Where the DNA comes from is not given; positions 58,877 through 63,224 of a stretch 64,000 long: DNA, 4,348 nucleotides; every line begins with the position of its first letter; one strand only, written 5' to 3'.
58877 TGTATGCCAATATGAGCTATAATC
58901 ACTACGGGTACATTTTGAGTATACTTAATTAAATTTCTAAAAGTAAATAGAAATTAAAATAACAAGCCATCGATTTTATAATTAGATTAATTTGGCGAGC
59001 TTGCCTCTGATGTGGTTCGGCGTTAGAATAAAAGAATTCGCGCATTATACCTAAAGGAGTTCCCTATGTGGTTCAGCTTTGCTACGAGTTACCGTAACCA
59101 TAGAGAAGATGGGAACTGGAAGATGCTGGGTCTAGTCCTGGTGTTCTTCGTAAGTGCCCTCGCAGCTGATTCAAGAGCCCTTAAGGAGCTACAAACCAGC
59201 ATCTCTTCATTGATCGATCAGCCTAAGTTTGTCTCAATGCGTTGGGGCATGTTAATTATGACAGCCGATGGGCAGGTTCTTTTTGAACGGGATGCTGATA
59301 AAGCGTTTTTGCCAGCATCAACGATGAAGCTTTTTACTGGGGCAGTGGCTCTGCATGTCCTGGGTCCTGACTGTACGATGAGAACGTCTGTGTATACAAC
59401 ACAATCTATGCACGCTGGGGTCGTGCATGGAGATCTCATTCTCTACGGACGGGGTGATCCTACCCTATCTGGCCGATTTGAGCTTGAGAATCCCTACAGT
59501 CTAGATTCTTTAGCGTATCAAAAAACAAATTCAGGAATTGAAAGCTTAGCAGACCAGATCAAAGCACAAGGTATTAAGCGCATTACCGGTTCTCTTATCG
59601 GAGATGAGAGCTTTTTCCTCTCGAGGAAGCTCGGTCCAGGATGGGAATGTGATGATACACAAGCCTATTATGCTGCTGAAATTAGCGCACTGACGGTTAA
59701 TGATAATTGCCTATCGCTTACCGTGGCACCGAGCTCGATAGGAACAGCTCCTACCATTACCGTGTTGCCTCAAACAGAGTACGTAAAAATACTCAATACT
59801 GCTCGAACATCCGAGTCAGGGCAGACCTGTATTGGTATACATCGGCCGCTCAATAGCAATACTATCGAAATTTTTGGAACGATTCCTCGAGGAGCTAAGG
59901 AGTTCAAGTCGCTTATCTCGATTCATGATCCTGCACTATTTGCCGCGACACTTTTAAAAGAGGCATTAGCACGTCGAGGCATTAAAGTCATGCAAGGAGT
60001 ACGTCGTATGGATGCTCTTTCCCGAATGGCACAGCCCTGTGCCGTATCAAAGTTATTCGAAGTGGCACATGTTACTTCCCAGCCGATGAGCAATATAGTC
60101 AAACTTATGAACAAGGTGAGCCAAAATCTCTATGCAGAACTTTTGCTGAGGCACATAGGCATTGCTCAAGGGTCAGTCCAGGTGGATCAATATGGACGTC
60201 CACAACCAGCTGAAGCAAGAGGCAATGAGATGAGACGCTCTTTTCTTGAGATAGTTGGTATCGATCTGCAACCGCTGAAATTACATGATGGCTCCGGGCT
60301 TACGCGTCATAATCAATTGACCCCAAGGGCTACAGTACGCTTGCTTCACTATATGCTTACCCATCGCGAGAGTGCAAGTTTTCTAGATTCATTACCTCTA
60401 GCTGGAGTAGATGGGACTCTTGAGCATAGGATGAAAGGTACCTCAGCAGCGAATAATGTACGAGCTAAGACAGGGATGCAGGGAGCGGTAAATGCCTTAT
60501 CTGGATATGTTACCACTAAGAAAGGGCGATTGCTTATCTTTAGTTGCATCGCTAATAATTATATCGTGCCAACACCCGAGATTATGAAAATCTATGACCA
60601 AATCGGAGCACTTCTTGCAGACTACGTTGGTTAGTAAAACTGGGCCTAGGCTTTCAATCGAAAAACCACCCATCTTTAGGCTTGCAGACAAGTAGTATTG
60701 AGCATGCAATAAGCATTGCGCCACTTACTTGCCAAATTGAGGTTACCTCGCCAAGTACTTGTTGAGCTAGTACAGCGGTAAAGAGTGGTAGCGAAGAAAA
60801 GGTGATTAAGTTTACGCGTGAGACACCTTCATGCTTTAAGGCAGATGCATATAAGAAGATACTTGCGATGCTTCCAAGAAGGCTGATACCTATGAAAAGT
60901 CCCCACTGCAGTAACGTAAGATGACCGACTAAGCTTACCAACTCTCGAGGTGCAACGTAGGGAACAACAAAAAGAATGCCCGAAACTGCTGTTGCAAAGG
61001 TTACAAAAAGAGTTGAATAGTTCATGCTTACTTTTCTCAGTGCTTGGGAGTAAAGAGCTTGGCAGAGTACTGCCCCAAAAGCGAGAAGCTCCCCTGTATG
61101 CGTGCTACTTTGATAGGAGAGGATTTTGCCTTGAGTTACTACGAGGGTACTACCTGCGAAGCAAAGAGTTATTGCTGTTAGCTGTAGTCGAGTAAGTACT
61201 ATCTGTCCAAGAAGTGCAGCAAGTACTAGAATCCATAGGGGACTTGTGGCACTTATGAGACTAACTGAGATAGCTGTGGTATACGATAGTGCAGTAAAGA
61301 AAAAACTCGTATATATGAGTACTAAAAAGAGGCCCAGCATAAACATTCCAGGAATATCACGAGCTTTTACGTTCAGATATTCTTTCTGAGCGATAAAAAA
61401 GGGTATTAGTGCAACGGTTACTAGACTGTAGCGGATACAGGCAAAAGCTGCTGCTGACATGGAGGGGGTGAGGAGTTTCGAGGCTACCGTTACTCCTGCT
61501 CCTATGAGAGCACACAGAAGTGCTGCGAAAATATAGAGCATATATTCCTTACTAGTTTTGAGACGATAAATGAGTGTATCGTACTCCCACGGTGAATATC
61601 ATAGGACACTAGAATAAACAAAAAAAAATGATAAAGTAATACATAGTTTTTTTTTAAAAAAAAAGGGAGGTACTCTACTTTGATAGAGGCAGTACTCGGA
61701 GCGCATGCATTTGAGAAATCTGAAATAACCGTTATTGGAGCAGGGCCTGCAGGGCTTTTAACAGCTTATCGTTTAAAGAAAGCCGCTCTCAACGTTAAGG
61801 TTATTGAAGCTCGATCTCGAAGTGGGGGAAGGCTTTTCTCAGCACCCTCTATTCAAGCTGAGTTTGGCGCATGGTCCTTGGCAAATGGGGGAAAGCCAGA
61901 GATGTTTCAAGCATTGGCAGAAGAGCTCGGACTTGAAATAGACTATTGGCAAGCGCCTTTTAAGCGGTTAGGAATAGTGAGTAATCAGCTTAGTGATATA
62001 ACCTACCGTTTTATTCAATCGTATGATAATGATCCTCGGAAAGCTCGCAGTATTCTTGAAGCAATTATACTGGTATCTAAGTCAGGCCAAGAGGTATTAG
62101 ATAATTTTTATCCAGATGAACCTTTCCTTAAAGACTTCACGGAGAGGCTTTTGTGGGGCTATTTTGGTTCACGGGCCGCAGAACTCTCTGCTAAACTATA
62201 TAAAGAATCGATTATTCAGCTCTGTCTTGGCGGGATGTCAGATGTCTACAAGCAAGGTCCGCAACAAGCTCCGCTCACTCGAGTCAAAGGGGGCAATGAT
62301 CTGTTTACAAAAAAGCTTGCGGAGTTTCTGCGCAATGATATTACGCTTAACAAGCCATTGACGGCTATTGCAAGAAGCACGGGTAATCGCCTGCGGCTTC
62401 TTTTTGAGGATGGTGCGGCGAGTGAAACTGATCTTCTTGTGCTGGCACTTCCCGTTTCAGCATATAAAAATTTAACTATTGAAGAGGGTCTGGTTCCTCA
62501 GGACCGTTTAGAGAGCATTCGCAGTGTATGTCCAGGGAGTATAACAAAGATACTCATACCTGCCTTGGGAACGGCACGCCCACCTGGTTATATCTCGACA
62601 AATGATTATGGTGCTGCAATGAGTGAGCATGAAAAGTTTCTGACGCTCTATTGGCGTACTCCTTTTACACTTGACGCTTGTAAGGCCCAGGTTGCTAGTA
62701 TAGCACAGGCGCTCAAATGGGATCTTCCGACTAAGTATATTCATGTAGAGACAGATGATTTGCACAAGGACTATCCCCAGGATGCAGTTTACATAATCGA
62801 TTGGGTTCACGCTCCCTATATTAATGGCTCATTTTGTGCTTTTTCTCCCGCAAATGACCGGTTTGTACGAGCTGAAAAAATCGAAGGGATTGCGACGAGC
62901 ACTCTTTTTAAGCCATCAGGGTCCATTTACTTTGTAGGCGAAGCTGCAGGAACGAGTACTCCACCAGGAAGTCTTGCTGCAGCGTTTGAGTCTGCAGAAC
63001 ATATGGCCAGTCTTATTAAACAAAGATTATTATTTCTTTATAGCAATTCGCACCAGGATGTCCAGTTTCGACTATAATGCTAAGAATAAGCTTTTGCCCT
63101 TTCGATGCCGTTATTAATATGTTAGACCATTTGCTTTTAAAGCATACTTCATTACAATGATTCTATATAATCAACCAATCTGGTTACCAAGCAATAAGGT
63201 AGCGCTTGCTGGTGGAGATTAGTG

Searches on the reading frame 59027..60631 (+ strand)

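Call 49: search_protein_families(library=pfam, proteins=[window:59027-60631:+], max_evalue=0.0001)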
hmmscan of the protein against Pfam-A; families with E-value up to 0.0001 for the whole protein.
window:59027-60631:+ (535 aa): 1 family
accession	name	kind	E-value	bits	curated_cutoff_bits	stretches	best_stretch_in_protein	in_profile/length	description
PF02113.21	Peptidase_S13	-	4.2e-103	345.9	22.8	1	55-530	1-441/444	D-Ala-D-Ala carboxypeptidase 3 (S13) family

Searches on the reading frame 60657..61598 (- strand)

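Call 49: search_protein_families(library=pfam, proteins=[window:60657-61598:-], max_evalue=0.0001)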
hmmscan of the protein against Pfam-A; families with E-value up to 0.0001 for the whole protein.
window:60657-61598:- (314 aa): 1 family
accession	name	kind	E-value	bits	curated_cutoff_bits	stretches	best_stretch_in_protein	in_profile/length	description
PF00892.27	EamA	-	1.4e-29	103.5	28.2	2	168-304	2-133/135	EamA-like transporter family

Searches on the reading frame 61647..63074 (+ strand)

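Call 49: search_protein_families(library=pfam, proteins=[window:61647-63074:+], max_evalue=0.0001)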
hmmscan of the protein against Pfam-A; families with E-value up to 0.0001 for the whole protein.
window:61647-63074:+ (476 aa): 5 families
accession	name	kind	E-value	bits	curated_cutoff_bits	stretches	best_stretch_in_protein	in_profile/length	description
PF01593.30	Amino_oxidase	-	5.2e-24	85.8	19.8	1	35-456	2-441/443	Flavin containing amine oxidoreductase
PF13450.12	NAD_binding_8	-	3.2e-09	37.4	21.9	1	29-66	1-38/68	NAD(P)-binding Rossmann-like domain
PF01266.30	DAO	-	1.1e-05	25.7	27.9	1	27-101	2-85/353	FAD dependent oxidoreductase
PF03486.20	HI0933_like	-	3.1e-05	24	50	0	26-63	2-39/244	HI0933-like protein Rossmann domain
PF01946.23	Thi4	-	5.6e-05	22.9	26.2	1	22-61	15-55/235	Thi4 family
